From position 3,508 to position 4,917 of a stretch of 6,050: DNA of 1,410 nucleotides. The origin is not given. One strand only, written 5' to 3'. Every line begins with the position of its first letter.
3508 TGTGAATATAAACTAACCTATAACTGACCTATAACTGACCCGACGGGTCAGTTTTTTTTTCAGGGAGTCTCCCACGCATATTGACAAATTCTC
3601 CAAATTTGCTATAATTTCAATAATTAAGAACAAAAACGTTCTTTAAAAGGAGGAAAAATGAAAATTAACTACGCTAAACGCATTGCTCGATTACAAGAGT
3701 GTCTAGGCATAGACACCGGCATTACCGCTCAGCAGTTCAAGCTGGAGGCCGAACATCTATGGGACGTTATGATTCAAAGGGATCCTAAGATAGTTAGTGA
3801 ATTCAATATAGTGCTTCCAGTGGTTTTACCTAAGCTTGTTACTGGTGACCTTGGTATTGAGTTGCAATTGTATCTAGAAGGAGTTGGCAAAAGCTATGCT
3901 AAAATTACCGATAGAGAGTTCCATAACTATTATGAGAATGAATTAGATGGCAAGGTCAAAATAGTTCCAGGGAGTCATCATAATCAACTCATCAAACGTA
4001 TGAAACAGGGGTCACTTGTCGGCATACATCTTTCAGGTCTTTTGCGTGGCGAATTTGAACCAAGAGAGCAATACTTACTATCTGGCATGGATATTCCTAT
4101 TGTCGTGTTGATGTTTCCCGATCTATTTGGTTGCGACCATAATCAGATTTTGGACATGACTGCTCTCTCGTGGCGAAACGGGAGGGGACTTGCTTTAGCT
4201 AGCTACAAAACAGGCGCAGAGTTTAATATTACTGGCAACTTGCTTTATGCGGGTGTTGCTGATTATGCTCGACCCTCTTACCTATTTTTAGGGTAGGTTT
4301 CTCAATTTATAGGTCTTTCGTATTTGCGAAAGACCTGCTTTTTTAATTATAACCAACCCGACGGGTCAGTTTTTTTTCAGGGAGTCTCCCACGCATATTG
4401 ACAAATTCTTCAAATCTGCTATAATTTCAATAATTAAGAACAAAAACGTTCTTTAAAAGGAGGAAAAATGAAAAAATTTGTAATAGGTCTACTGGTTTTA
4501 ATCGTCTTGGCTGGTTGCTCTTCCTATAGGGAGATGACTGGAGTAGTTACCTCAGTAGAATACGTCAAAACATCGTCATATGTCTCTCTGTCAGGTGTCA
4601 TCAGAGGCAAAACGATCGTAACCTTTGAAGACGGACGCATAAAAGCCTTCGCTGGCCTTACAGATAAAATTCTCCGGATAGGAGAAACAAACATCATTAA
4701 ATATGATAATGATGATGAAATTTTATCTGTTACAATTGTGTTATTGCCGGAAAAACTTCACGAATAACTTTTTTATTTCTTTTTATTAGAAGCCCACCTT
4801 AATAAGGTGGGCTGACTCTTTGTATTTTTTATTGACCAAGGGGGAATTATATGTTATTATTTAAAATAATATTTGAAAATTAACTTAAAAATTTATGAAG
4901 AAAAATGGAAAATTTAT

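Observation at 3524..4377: Junction anatomy suggests cassette insertion by recombination between terminator-promoter modules (PeSL-like shuffling)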

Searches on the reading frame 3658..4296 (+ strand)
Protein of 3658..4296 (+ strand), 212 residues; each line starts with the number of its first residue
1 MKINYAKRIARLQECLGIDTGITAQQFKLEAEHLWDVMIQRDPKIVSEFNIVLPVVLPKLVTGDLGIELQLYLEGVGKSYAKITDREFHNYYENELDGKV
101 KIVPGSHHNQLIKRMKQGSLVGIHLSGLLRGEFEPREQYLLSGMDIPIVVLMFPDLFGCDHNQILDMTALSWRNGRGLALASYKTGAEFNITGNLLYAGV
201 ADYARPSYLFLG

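Call 6: search_protein_families(library=pfam, proteins=[window:3658-4296:+], max_evalue=0.01)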
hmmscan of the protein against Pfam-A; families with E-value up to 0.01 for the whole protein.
window:3658-4296:+ (212 aa): 0 families

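Call 8: find_encoding_contigs(protein=window:3658-4293:+, flank=10000, max_places=10)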
Protein window:3658-4293:+ (212 aa): 6 contigs read that carry it; 6 places shown.
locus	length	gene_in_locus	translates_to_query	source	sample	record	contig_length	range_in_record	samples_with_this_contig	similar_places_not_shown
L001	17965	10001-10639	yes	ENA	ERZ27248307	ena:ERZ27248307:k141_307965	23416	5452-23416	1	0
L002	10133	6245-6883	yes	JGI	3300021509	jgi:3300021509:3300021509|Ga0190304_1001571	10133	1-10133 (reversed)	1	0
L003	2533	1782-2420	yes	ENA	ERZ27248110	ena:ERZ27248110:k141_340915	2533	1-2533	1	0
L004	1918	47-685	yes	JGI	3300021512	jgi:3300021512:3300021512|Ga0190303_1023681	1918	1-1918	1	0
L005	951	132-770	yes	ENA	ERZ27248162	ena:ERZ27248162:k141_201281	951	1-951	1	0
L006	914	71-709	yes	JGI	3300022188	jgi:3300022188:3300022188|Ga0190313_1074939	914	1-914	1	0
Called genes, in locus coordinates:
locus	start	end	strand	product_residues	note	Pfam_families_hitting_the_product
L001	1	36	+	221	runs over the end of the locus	PF01965:DJ-1_PfpI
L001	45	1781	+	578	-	PF03485:Arg_tRNA_synt_N, PF00750:tRNA-synt_1d, PF05746:DALR_1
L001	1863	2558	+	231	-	PF00696:AA_kinase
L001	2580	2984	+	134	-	PF18920:DUF5671 (faint)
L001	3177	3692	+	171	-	PF00466:Ribosomal_L10, PF27436:RL10_C (weak)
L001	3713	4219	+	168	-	PF16320:Ribosomal_L12_N, PF00542:Ribosomal_L12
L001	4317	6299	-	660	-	-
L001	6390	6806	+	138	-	PF00814:TsaD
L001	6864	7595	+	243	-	PF01255:Prenyltransf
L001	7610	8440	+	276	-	PF00149:Metallophos, PF12850:Metallophos_2 (weak)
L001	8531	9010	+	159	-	-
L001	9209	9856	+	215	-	-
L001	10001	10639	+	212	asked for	-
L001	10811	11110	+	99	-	-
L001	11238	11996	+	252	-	PF04402:SIMPL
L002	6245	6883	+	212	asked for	-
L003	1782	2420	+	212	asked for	-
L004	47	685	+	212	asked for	-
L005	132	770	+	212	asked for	-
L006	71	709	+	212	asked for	-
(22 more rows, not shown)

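Call 20: find_homologous_proteins(query=window:3658-4293:+, max_evalue=0.001)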
Query window:3658-4293:+ (212 aa): 10 proteins with E <= 0.001 among 243 candidates.
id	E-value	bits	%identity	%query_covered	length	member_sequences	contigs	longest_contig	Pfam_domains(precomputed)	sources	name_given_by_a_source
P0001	2.6e-138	476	100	100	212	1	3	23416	-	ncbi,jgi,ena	-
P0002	5.3e-40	155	46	100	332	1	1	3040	-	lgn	-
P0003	1.9e-38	150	47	82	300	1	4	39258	-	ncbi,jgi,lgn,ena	-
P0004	5.8e-38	149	47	92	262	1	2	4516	-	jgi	-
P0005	6.1e-37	145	44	100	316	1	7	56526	-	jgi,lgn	jgi:hypothetical protein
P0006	5.6e-34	136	42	100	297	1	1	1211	-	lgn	-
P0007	2.8e-33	133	48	81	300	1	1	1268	-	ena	-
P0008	5.7e-31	126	43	81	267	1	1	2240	-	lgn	-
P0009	6.0e-31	126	42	82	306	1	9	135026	-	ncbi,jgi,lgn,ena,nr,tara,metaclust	ncbi:hypothetical protein CL630_02965 [bacterium]|nr:hypothetical protein [bacterium]|tara:strand:- 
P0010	8.2e-31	125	43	81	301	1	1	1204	-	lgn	-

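Call 23: find_encoding_contigs(protein=P0009, flank=6000, max_places=4)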
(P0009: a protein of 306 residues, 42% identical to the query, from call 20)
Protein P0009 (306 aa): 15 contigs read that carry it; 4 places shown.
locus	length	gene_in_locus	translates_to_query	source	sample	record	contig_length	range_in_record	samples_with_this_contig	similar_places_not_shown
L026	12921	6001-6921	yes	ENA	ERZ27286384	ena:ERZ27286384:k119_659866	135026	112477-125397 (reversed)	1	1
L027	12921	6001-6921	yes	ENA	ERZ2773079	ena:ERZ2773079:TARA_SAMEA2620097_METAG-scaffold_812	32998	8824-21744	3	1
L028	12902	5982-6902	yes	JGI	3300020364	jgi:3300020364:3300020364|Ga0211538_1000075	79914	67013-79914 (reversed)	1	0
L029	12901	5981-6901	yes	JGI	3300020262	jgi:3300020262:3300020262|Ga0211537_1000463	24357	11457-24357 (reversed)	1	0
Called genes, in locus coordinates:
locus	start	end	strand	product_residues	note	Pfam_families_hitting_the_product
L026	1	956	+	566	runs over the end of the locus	PF03717:PBP_dimer, PF00905:Transpeptidase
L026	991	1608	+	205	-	PF13483:Lactamase_B_3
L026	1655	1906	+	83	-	-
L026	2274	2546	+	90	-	PF05016:ParE_toxin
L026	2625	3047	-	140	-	-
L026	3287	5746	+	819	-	PF00521:DNA_topoisoIV, PF03989:DNA_gyraseA_C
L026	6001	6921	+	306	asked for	-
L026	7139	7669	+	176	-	PF13489:Methyltransf_23 (weak), PF01209:Ubie_methyltran, PF13847:Methyltransf_31, PF08241:Methyltransf_11, PF08242:Methyltransf_12, PF13649:Methyltransf_25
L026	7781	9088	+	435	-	PF01547:SBP_bac_1, PF13416:SBP_bac_8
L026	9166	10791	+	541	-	PF00082:Peptidase_S8, PF18895:T4SS_pilin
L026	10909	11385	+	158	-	PF18895:T4SS_pilin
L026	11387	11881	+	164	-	PF18895:T4SS_pilin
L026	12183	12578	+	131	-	PF18895:T4SS_pilin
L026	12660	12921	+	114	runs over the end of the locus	PF18895:T4SS_pilin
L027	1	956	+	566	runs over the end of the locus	PF03717:PBP_dimer, PF00905:Transpeptidase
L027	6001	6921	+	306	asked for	-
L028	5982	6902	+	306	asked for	-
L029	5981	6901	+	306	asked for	-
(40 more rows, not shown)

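Call 43: find_related_loci(query=A2, collection=viral_contigs, flank=4000)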
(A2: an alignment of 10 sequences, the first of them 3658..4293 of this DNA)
Query A2 (212 aa) in viral_contigs; peptide patterns used: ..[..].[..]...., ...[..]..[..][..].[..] (x = any residue, [..] = any of these).
12 stretches matched a pattern, but none encodes a relative of the query by tblastn (E <= 1e-3).

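Call 59: find_encoding_contigs(protein=P0005, flank=5000, max_places=3)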
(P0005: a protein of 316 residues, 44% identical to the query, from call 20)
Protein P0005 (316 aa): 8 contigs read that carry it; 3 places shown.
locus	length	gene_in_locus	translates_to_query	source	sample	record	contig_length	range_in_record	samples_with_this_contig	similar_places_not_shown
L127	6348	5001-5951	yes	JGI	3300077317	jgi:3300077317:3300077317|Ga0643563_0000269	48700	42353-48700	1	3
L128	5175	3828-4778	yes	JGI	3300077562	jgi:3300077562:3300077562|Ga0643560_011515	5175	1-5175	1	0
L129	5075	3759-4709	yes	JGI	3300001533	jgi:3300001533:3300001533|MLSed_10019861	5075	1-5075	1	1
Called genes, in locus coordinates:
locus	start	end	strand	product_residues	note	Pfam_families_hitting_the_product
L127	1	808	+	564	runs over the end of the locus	PF01079:Hint (faint)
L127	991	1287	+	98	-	-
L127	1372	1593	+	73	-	-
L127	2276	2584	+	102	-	-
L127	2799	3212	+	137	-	PF00293:NUDIX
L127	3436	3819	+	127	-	-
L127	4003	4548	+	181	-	-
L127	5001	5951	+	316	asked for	-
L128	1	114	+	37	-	?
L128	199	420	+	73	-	-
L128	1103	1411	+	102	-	-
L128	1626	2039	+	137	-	PF00293:NUDIX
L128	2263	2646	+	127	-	-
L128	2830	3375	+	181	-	-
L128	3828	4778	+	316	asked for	-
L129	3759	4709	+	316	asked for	-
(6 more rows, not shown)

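Call 68: search_protein_families(library=padloc, proteins=[window:3658-4296:+, P0005], max_evalue=0.01)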
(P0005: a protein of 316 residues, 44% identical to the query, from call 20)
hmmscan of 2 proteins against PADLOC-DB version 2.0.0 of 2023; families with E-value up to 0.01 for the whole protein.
window:3658-4296:+ (212 aa): 0 families

P0005 (316 aa): 0 families

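Call 69: search_protein_families(library=phrogs, proteins=[window:3658-4296:+, P0005], max_evalue=0.01)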
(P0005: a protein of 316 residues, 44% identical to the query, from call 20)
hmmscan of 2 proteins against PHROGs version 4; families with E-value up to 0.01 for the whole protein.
window:3658-4296:+ (212 aa): 0 families

P0005 (316 aa): 0 families

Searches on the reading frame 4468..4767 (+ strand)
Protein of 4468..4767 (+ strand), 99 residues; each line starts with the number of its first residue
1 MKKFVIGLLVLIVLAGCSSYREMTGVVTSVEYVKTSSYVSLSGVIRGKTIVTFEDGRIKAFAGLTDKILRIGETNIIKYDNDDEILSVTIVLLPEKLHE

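Call 6: search_protein_families(library=pfam, proteins=[window:4468-4767:+], max_evalue=0.01)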
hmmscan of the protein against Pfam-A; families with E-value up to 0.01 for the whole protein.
window:4468-4767:+ (99 aa): 1 family
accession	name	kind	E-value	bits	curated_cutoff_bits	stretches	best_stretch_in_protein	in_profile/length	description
PF08139.17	LPAM_1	-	0.00023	21.9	20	1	1-18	1-18/18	Prokaryotic membrane lipoprotein lipid attachment site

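Call 13: find_encoding_contigs(protein=window:4468-4764:+, flank=6000, max_places=10)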
Protein window:4468-4764:+ (99 aa): 8 contigs read that carry it; 8 places shown.
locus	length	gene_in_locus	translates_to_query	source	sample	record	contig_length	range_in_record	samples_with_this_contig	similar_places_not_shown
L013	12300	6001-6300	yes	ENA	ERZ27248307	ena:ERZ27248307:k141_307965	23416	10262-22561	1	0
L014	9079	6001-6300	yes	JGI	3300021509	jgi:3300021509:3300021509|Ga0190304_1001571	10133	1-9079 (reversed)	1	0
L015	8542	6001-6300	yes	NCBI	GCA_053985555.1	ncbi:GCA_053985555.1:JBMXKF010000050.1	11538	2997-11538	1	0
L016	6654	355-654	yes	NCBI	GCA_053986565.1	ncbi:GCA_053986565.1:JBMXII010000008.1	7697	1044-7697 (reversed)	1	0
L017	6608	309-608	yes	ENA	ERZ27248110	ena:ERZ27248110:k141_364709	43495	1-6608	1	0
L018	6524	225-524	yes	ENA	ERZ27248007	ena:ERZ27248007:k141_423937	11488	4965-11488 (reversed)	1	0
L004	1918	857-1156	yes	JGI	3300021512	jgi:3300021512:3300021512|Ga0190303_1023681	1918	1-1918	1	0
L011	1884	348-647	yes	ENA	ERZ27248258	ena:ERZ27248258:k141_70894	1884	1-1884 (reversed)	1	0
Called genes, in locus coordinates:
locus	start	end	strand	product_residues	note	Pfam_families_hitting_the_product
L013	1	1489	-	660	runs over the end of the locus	-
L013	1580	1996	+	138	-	PF00814:TsaD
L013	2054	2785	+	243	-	PF01255:Prenyltransf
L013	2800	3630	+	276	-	PF00149:Metallophos, PF12850:Metallophos_2 (weak)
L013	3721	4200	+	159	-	-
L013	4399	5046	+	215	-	-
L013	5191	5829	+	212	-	-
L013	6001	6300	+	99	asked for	-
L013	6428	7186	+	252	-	PF04402:SIMPL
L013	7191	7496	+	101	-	-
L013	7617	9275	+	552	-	PF00753:Lactamase_B, PF12706:Lactamase_B_2, PF22505:RNase_J_b_CASP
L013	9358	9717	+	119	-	PF09685:MamF_MmsF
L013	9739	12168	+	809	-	PF01326:PPDK_N, PF00391:PEP-utilizers, PF02896:PEP-utilizers_C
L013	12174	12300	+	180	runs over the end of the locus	PF08123:DOT1 (weak)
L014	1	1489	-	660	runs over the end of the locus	-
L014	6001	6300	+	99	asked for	-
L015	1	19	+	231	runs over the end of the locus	PF00696:AA_kinase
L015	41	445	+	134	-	PF18920:DUF5671 (faint)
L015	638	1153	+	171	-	PF00466:Ribosomal_L10, PF27436:RL10_C (weak)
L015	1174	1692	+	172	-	-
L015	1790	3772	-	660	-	-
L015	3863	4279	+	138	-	PF00814:TsaD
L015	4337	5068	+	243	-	PF01255:Prenyltransf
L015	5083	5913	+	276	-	PF00149:Metallophos, PF12850:Metallophos_2 (weak)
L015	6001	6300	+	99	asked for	-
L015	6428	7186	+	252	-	PF04402:SIMPL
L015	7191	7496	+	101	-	-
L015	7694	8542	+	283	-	?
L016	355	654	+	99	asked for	-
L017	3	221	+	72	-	?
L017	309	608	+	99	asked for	-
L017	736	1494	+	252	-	PF04402:SIMPL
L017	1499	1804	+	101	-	-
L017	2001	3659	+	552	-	PF00753:Lactamase_B, PF12706:Lactamase_B_2, PF22505:RNase_J_b_CASP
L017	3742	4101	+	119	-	PF09685:MamF_MmsF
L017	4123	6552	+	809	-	PF01326:PPDK_N, PF00391:PEP-utilizers, PF02896:PEP-utilizers_C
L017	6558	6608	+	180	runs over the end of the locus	PF08123:DOT1 (weak)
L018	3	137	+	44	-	?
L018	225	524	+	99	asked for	-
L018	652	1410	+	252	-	PF04402:SIMPL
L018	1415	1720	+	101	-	-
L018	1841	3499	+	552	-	PF00753:Lactamase_B, PF12706:Lactamase_B_2, PF22505:RNase_J_b_CASP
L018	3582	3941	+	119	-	PF09685:MamF_MmsF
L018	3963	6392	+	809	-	PF01326:PPDK_N, PF00391:PEP-utilizers, PF02896:PEP-utilizers_C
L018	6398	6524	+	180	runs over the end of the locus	PF08123:DOT1 (weak)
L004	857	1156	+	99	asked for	-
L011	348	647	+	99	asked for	-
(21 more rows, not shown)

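Call 49: search_protein_representatives(protein=window:4468-4764:+)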
Query: 99 residues. Proteins with E-value up to 0.001 (for the whole library): 22; up to 1e-10: 1; up to 1e-30: 1. The best 22 are listed.
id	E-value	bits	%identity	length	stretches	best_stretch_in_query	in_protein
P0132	3.6e-55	199.8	100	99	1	1-99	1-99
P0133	2.3e-09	53.4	45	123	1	20-90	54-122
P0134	2.4e-08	50.2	38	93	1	2-90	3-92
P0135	2.7e-08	50.0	44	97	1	4-90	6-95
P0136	5.5e-08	49.0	36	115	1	4-82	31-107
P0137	1.5e-07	47.6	40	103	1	2-91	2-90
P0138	2.7e-07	46.8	39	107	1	7-90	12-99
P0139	3.2e-06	43.4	38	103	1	1-88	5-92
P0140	5.0e-06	42.8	45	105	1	21-88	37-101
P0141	5.4e-06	42.6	45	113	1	37-91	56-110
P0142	6.4e-06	42.4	35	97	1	4-90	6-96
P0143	1.0e-05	41.8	42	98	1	1-82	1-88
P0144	1.2e-05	41.5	44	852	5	36-69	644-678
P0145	1.6e-05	41.1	52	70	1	16-90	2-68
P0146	1.3e-04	38.2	38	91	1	4-83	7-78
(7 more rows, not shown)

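Call 68: search_protein_families(library=padloc, proteins=[window:4468-4767:+], max_evalue=0.01)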
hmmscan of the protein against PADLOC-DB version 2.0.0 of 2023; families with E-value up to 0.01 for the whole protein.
window:4468-4767:+ (99 aa): 0 families

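Call 69: search_protein_families(library=phrogs, proteins=[window:4468-4767:+], max_evalue=0.01)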
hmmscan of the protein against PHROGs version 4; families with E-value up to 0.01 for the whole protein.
window:4468-4767:+ (99 aa): 1 family
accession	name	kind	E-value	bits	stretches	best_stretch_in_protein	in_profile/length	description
phrog_1119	-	moron, auxiliary metabolic gene and host takeover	0.002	19.5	1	1-32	1-31/78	Cor superinfection exclusion protein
